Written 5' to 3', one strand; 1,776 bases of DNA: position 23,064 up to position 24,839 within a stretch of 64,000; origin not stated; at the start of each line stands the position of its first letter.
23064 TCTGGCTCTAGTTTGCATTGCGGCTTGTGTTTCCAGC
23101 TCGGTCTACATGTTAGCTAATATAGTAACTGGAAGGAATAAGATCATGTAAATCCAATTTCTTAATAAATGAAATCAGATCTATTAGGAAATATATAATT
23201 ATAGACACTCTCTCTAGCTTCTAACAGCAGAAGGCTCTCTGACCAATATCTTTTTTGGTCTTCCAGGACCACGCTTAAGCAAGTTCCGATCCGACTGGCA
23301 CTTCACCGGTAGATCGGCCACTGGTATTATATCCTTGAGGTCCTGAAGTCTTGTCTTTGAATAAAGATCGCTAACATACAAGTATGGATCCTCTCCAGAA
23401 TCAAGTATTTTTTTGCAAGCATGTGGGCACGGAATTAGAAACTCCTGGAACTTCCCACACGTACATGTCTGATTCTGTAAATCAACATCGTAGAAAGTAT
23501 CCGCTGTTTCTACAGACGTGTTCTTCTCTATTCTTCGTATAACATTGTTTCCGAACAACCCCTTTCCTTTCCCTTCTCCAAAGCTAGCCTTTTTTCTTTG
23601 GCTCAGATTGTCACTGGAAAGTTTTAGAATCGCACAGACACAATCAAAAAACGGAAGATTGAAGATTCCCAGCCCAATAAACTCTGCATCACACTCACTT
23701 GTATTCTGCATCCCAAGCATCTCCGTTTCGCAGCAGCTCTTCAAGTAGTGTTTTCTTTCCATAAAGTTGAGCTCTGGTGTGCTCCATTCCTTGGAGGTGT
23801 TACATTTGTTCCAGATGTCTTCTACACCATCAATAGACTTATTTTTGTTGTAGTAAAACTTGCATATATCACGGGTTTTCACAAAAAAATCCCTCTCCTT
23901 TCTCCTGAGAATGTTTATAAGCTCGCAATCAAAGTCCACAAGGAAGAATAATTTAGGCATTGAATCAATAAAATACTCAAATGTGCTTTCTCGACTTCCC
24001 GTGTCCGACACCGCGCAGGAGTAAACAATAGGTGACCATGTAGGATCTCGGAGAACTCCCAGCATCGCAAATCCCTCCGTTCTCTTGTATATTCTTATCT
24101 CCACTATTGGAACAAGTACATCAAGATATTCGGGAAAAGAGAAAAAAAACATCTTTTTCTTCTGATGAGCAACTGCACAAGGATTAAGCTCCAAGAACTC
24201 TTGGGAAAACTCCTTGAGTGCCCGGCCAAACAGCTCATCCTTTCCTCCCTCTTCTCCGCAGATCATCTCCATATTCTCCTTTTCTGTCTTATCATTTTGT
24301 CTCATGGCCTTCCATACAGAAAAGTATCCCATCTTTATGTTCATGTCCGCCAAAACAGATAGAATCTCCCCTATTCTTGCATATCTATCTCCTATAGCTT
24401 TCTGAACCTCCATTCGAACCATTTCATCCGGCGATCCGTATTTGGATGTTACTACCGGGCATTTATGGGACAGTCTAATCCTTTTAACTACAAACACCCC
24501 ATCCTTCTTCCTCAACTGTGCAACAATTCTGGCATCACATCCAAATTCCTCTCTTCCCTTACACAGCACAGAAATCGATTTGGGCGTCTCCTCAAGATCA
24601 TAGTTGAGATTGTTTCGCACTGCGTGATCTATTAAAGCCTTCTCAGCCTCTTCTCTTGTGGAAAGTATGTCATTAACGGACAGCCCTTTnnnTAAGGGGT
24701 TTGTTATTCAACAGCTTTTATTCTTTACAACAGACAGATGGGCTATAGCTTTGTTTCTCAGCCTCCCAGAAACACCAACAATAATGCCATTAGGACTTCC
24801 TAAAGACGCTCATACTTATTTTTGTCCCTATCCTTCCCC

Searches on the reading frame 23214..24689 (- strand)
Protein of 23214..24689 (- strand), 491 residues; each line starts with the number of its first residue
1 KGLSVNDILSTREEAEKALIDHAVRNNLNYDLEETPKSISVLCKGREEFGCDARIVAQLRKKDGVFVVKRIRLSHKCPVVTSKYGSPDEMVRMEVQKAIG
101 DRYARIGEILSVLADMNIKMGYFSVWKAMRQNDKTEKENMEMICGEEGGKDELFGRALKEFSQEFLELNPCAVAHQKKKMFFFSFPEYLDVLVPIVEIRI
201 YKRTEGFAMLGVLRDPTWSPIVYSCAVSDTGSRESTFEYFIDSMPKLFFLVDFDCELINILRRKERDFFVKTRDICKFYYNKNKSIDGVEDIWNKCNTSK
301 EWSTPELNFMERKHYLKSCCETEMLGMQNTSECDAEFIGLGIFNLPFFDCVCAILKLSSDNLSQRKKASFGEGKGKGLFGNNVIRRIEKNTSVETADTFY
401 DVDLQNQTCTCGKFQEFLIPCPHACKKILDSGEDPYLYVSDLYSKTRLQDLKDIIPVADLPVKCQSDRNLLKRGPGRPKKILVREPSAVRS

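Call 4: search_protein_families(library=pfam, proteins=[window:23214-24689:-], max_evalue=1)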
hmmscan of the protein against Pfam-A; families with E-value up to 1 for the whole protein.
window:23214-24689:- (491 aa): 2 families
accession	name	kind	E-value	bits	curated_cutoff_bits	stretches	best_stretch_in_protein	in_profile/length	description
PF04434.22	SWIM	-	0.00013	21.8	19.6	1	400-425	1-31/38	SWIM zinc finger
PF00534.26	Glycos_transf_1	-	0.14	12.1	26.4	0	76-103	116-143/172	Glycosyl transferases group 1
